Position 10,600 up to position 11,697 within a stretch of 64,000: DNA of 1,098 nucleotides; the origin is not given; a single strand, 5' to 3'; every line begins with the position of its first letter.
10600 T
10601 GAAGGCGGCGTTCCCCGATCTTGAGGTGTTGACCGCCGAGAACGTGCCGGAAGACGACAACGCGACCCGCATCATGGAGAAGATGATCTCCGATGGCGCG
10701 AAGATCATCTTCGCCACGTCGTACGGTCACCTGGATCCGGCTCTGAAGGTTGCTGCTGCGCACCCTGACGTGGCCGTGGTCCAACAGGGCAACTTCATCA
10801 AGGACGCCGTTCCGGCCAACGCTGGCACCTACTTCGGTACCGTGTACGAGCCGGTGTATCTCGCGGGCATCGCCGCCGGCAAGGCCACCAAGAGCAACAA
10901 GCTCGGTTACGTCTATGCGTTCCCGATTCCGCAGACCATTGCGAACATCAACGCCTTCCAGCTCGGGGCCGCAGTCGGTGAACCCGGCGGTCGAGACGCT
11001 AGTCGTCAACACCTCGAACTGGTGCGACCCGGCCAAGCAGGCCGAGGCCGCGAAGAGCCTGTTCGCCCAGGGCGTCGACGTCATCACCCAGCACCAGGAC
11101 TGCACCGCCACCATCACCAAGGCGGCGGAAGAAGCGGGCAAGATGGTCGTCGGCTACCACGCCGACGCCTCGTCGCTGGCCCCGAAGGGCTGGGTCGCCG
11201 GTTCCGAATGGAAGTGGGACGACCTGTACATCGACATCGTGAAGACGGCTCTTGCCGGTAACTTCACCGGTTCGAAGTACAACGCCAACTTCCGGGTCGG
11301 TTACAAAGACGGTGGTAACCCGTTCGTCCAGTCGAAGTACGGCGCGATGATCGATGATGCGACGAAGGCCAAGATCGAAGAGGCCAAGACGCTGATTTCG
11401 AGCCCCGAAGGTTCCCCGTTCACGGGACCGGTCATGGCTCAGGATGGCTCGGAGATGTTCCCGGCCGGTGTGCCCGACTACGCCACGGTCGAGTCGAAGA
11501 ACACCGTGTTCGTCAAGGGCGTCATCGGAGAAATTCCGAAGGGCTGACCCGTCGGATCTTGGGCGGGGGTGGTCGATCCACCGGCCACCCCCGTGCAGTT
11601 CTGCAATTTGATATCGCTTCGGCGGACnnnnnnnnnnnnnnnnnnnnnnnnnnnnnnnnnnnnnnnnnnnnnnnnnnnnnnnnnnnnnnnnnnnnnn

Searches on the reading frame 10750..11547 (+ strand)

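Call 112: search_protein_families(library=pfam, proteins=[window:10750-11547:+], max_evalue=0.00001)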
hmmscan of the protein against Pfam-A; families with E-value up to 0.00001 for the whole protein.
window:10750-11547:+ (265 aa): 1 family
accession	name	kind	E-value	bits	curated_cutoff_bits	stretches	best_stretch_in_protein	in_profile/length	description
PF02608.20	Bmp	-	4.3e-16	59.2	24.1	1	73-193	148-269/301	ABC transporter substrate-binding protein PnrA-like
